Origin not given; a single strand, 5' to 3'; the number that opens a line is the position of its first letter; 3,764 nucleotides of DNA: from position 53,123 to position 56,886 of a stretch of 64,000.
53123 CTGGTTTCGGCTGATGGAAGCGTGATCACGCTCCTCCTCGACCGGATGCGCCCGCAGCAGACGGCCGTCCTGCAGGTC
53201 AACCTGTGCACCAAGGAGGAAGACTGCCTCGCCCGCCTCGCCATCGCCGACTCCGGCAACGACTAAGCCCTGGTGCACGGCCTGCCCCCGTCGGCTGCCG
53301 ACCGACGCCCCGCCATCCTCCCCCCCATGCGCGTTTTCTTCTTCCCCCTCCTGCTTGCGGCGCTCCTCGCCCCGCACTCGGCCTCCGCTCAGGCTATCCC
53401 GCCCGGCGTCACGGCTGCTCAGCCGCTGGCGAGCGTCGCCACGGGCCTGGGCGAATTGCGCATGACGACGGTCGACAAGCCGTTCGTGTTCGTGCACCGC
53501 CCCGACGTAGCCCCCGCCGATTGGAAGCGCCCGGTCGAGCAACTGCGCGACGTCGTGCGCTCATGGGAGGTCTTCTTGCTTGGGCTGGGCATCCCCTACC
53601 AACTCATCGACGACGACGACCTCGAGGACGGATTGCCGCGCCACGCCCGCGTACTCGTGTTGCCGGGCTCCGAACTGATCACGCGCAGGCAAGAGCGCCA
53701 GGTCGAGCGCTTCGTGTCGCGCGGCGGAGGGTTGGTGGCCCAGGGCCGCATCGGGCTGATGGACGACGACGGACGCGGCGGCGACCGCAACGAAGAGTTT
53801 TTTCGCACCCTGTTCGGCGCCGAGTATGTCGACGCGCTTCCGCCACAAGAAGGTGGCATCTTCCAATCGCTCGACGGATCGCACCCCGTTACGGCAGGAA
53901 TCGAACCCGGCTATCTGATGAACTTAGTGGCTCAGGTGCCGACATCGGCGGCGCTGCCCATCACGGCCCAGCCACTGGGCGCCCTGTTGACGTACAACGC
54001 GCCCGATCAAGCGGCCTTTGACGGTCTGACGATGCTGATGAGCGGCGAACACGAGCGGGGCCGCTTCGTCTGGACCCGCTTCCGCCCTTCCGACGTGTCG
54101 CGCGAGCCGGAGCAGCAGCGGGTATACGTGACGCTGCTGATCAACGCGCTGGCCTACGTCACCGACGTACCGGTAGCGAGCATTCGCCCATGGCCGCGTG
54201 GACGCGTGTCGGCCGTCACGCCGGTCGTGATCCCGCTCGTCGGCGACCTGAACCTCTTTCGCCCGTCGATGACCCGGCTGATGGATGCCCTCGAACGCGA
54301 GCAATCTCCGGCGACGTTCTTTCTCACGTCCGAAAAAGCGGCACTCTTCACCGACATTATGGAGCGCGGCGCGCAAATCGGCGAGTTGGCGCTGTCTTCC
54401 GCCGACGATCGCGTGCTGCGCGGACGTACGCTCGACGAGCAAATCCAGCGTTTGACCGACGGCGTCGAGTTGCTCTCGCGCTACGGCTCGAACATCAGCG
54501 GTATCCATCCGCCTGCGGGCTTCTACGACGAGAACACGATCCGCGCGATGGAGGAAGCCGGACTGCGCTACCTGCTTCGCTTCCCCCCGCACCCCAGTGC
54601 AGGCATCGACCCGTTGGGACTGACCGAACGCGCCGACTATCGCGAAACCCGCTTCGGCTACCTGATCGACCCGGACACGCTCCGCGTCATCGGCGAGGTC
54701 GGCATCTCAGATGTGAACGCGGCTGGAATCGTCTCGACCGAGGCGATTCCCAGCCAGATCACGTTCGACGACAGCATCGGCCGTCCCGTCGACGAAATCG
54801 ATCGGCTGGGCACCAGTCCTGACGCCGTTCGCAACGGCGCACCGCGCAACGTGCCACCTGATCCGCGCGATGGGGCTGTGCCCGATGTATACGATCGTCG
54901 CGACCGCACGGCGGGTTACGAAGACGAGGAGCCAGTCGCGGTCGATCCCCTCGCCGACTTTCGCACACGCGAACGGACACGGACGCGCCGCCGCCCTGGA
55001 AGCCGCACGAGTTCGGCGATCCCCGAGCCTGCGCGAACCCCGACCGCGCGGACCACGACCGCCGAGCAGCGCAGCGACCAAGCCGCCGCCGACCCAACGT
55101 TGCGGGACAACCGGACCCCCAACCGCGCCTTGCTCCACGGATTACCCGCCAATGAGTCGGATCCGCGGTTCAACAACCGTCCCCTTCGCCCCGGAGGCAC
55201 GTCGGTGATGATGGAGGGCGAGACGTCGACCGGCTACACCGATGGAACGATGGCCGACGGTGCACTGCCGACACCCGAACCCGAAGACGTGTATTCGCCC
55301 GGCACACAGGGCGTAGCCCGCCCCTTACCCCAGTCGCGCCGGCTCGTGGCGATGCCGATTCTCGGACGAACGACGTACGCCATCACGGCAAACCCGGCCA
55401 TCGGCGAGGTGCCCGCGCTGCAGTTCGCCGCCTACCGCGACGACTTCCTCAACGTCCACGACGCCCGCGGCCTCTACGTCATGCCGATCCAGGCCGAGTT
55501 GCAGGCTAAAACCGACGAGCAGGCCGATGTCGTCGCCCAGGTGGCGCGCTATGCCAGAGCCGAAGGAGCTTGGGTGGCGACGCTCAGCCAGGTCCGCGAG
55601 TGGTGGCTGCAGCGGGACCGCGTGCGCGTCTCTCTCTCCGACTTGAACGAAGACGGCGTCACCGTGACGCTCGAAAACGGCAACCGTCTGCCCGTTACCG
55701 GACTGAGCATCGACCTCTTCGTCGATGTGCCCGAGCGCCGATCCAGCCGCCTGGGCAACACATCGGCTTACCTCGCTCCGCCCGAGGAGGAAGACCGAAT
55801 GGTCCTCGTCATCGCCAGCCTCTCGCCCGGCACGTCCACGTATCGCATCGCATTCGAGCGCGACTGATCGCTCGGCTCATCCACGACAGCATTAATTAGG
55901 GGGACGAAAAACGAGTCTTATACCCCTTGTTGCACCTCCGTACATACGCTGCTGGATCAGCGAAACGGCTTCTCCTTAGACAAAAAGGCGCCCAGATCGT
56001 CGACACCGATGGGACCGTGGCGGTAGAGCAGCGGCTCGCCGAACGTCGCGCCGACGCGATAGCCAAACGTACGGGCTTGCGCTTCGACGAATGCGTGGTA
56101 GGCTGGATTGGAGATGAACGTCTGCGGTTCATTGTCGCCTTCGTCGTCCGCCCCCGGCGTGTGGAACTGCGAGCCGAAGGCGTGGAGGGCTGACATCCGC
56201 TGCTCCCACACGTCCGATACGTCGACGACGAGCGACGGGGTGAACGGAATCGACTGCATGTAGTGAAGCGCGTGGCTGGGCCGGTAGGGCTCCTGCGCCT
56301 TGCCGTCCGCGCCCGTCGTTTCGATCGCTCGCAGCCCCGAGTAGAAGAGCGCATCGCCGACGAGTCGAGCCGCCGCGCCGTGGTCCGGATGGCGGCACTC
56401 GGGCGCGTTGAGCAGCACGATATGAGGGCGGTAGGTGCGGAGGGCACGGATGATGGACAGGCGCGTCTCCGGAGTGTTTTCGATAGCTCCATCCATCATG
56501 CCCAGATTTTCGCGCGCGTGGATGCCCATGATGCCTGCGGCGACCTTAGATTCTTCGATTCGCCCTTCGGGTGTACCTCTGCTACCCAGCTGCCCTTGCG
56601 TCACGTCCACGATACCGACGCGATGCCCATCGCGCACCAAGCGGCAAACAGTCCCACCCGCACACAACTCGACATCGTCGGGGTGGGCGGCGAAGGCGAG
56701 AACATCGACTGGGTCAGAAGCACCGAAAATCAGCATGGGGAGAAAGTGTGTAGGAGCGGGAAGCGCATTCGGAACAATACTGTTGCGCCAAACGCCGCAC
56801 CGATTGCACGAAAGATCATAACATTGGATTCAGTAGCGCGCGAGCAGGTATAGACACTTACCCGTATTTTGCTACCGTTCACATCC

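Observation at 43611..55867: Co-oriented susC-susD / processive GT2 synthase / Gln-rich membrane protein / two giant paralogs: candidate uncharacterised exopolysaccharide locus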

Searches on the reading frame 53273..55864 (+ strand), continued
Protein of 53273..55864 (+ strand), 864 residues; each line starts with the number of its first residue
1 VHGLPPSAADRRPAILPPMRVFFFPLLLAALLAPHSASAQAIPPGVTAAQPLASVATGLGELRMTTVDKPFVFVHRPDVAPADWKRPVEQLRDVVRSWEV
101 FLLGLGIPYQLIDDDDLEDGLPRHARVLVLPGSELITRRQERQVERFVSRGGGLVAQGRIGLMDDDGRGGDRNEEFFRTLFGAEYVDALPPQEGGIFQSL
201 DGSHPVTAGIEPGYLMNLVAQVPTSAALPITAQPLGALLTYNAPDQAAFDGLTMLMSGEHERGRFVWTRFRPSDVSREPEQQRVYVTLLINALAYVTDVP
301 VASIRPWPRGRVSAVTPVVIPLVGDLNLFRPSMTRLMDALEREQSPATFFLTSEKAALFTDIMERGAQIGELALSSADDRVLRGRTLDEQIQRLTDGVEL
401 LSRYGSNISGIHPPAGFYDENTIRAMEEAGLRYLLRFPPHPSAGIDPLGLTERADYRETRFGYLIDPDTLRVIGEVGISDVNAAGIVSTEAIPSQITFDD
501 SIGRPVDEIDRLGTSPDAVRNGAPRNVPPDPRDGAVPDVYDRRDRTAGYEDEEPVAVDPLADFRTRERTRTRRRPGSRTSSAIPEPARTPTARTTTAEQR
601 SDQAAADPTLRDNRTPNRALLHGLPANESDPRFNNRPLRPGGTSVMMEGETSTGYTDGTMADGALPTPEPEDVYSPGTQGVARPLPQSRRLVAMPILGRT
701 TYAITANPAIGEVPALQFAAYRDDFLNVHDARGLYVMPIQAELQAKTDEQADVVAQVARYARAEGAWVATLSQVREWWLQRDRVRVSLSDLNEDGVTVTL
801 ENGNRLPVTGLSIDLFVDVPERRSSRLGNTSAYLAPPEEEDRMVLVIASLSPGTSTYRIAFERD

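Call 81: fold_search(model_id=the predicted structure, library=pdb)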
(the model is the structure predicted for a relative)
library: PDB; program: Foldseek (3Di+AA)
matches with E <= 10: 1487; with E <= 0.001: 120
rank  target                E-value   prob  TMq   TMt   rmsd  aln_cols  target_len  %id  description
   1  3rxz_B                9.5e-09  1.00  0.25  0.62   4.6       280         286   14  Crystal structure of putative polysaccharide deacetylase from Mycobacterium smegmatis (released 2011-06-22)
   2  9f6z_B                1.2e-08  1.00  0.23  0.22  11.7       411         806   10  Human N-deacetylase/N-sulfotransferase 1 homodimer (released 2025-04-16)
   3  3rxz_A                1.3e-08  1.00  0.25  0.65   4.2       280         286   14  Crystal structure of putative polysaccharide deacetylase from Mycobacterium smegmatis (released 2011-06-22)
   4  8t0j                  2.5e-08  1.00  0.24  0.64   7.1       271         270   12  Salmonella Typhimurium ArnD (released 2023-10-18)
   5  7ax7                  7.2e-08  1.00  0.20  0.67   3.8       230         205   18  Crystal structure of the Xyl-CE4 domain of a multidomain xylanase from the hindgut metagenome of Trinervitermes trinervo (released 2020-11-18)
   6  6hm9                  8.0e-08  1.00  0.21  0.55   3.3       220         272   15  Crystal structure of a BA3943 mutant,a CE4 family pseudoenzyme with restored enzymatic activity. (released 2019-10-09)
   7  3rxz_C                8.5e-08  1.00  0.25  0.65   4.1       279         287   14  Crystal structure of putative polysaccharide deacetylase from Mycobacterium smegmatis (released 2011-06-22)
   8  1z7a_A                1.5e-07  1.00  0.24  0.57   4.5       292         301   15  Crystal structure of probable Polysaccharide deacetylase from Pseudomonas aeruginosa PAO1 (released 2005-05-10)
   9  9cgy                  1.5e-07  1.00  0.26  0.25  14.5       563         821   12  Structure of the Pel modification enzyme PelA from Pseudomonas thermotolerans (released 2025-05-14)
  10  4dwe                  2.0e-07  1.00  0.24  0.38  10.2       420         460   10  Crystal structure of a putative polysaccharide deacetylase (BACOVA_03992) from Bacteroides ovatus ATCC 8483 at 2.01 A re (released 2012-05-02)
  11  3cl6_A                2.1e-07  1.00  0.23  0.56   4.7       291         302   14  Crystal structure of Puue Allantoinase (released 2008-06-10)
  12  1z7a_F                2.2e-07  1.00  0.24  0.59   4.4       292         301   14  Crystal structure of probable Polysaccharide deacetylase from Pseudomonas aeruginosa PAO1 (released 2005-05-10)
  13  7bkf                  3.1e-07  1.00  0.20  0.53   3.7       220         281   14  Crystal structure of WT BA3943, a CE4 family pseudoenzyme from Bacillus Anthracis (released 2021-05-19)
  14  1z7a_C                3.8e-07  1.00  0.24  0.57   4.5       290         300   15  Crystal structure of probable Polysaccharide deacetylase from Pseudomonas aeruginosa PAO1 (released 2005-05-10)
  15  6hpa                  4.8e-07  1.00  0.21  0.54   5.3       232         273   16  Crystal structure of a BA3943 mutant,a CE4 family pseudoenzyme (released 2019-10-09)
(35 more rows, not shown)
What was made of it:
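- Closest known: PelA. Same: It appears among the Foldseek hits for P1 (9cgy, 563 aligned columns, call 81).
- Closest known: BA3943 of Bacillus anthracis, a CE4-family pseudoenzyme. Same: It is among the Foldseek matches for P1 (6hm9, 7bkf, 6hpa, call 81).
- Foldseek hits include CE4-fold proteins with other chemistries, such as PuuE allantoinase 3cl6 and ArnD 8t0j (call 81). A precedent for CE4 pseudoenzymes is among the structural matches (BA3943: 6hm9, 7bkf, call 81).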

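Call 82: find_encoding_contigs(protein=P0114, flank=9000, max_places=1)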
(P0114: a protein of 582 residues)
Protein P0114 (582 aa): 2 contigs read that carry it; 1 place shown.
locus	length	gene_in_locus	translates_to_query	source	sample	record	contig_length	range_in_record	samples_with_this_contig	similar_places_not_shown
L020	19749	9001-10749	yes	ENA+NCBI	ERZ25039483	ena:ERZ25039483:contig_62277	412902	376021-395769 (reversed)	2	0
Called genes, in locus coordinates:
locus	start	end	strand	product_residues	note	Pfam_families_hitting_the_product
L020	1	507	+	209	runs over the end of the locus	PF04116:FA_hydroxylase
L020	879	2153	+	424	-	PF06745:ATPase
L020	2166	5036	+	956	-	PF00515:TPR_1 (faint), PF07719:TPR_2 (faint), PF13371:TPR_9 (faint), PF13424:TPR_12 (faint), PF13428:TPR_14 (faint), PF14561:TPR_20 (faint), PF23914:TPR_CcmH_CycH (faint), PF14559:TPR_19 (weak), +10 more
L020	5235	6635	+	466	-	PF13506:Glyco_transf_21, PF00535:Glycos_transf_2, PF10111:Glyco_tranf_2_2, PF13641:Glyco_tranf_2_3, PF01644:Chitin_synth_1 (faint), PF03142:Chitin_synth_2 (weak), PF13632:Glyco_trans_2_3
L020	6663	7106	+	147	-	-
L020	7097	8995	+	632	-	-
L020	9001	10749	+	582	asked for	PF01522:Polysacc_deac_1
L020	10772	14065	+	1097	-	PF08447:PAS_3 (faint), PF08448:PAS_4 (faint), PF13188:PAS_8 (faint), PF00989:PAS (weak), PF13426:PAS_9, PF00512:HisKA (faint), PF00072:Response_reg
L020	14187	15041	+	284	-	PF00494:SQS_PSY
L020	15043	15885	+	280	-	PF00494:SQS_PSY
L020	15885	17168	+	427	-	PF01266:DAO (weak), PF01593:Amino_oxidase, PF01946:Thi4 (weak), PF13450:NAD_binding_8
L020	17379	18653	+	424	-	PF00285:Citrate_synt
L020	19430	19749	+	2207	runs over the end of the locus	PF14349:SprA_N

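Call 83: find_encoding_contigs(protein=P0119, flank=9000, max_places=1)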
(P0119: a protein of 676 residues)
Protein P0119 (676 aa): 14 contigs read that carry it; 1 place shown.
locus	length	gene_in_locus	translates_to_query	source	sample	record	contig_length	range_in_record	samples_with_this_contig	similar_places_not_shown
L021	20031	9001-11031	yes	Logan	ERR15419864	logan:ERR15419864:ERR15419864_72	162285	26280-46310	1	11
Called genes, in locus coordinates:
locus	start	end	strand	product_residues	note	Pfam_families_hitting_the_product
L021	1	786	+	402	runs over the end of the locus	PF01053:Cys_Met_Meta_PP, PF06838:Met_gamma_lyase (weak), PF00155:Aminotran_1_2, PF00266:Aminotran_5 (faint), PF01041:DegT_DnrJ_EryC1 (weak)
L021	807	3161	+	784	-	PF08757:CotH, PF00932:LTD, PF13860:FlgD_ig, PF18962:Por_Secre_tail (weak)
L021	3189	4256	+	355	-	-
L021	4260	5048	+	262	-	PF09359:VTC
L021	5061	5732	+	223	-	PF16316:DUF4956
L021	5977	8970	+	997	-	PF00932:LTD, PF13290:CHB_HEX_C_1, PF13287:Fn3_assoc, PF08757:CotH, PF00932:LTD, PF18962:Por_Secre_tail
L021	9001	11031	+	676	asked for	PF08532:Glyco_hydro_42M (faint), PF01522:Polysacc_deac_1, PF18962:Por_Secre_tail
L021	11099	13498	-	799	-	PF01578:Cytochrom_C_asm, PF16327:CcmF_C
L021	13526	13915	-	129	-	PF03100:CcmE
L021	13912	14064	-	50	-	PF20077:CcmD_alt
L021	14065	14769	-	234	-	PF01578:Cytochrom_C_asm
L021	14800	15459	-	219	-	PF03379:CcmB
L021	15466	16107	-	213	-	PF02463:SMC_N (faint), PF13555:AAA_29 (faint), PF00005:ABC_tran, PF13304:AAA_21 (faint)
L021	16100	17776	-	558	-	PF13860:FlgD_ig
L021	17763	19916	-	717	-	PF13517:FG-GAP_3 (faint)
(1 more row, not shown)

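Call 90: search_protein_families(library=ncbifam, proteins=[L015:2029-3405:+, L020:879-2150:+], max_evalue=0.001)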
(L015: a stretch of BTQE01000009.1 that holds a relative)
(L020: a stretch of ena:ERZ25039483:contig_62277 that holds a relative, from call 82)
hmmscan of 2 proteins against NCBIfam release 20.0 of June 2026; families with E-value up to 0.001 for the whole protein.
L015:2029-3405:+ (459 aa): 4 families
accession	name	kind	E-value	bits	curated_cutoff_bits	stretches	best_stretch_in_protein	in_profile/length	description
NF006799.0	PRK09302.1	equivalog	2.7e-09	36.2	408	1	53-205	256-403/515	circadian clock protein KaiC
TIGR03880.1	KaiC_arch_3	hypoth_equivalog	0.00019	21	249.45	1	56-207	2-150/224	KaiC domain-containing protein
TIGR03881.1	KaiC_arch_4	hypoth_equivalog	0.00086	19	247.8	0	53-161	4-112/231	KaiC domain-containing protein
NF052589.1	ArlH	equivalog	0.00088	19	215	0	64-208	15-159/229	archaellum protein ArlH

L020:879-2150:+ (424 aa): 7 families
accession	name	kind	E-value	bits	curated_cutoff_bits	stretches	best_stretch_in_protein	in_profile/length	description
NF006799.0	PRK09302.1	equivalog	2.8e-14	52.6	408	1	11-172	7-171/515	circadian clock protein KaiC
TIGR03880.1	KaiC_arch_3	hypoth_equivalog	1e-10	41.5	249.45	1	22-172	3-148/224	KaiC domain-containing protein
TIGR02655.1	circ_KaiC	equivalog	5.1e-08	32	546.25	1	20-144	6-132/484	circadian clock protein KaiC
TIGR03881.1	KaiC_arch_4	hypoth_equivalog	4.4e-07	29.8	247.8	1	18-112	4-95/231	KaiC domain-containing protein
NF052589.1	ArlH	equivalog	1.8e-05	24.6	215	1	29-165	15-150/229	archaellum protein ArlH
TIGR03878.1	thermo_KaiC_2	hypoth_equivalog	2e-05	24.1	232.2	1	29-173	31-171/259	KaiC domain-containing protein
NF006320.0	PRK08533.1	equivalog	0.00053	19.7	215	0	29-147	19-132/230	flagellar accessory protein FlaH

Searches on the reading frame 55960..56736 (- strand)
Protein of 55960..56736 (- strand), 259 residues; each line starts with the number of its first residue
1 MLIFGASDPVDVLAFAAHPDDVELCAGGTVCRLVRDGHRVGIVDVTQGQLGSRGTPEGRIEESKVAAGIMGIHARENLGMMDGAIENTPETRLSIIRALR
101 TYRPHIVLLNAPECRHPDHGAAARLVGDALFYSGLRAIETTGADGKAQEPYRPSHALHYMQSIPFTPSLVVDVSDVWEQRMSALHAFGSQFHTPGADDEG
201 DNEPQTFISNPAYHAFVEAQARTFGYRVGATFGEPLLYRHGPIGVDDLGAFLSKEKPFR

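Call 22: search_protein_families(library=ncbifam, proteins=[window:55960-56736:-], max_evalue=0.001)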
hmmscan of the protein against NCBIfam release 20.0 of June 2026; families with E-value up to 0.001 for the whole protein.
window:55960-56736:- (259 aa): 5 families
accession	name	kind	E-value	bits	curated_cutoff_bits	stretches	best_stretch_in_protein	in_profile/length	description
TIGR04001.1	thiol_BshB1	equivalog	4.6e-82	275.1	182.5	1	10-238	2-220/226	bacillithiol biosynthesis deacetylase BshB1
TIGR04000.1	thiol_BshB2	equivalog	8.3e-11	42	195.25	1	12-192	3-186/217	bacillithiol biosynthesis deacetylase BshB2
TIGR03446.1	mycothiol_Mca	equivalog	7.9e-07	28.9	277.15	1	12-76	3-65/283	mycothiol conjugate amidase Mca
TIGR03445.1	mycothiol_MshB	equivalog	5.3e-06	26.5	224.35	0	16-51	4-39/284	N-acetyl-1-D-myo-inositol-2-amino-2-deoxy-alpha-D-glucopyranoside deacetylase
NF002557.0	PRK02122.1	subfamily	0.00046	18.4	384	1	11-49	372-410/653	glucosamine-6-phosphate deaminase-like protein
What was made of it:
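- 55957..56736 (-): bshB1, the bacillithiol-biosynthesis PIG-L deacetylase. It is a neighbour, not part of the cassette. TIGR04001 scores 275 bits against a cutoff of 182.5 (call 22).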
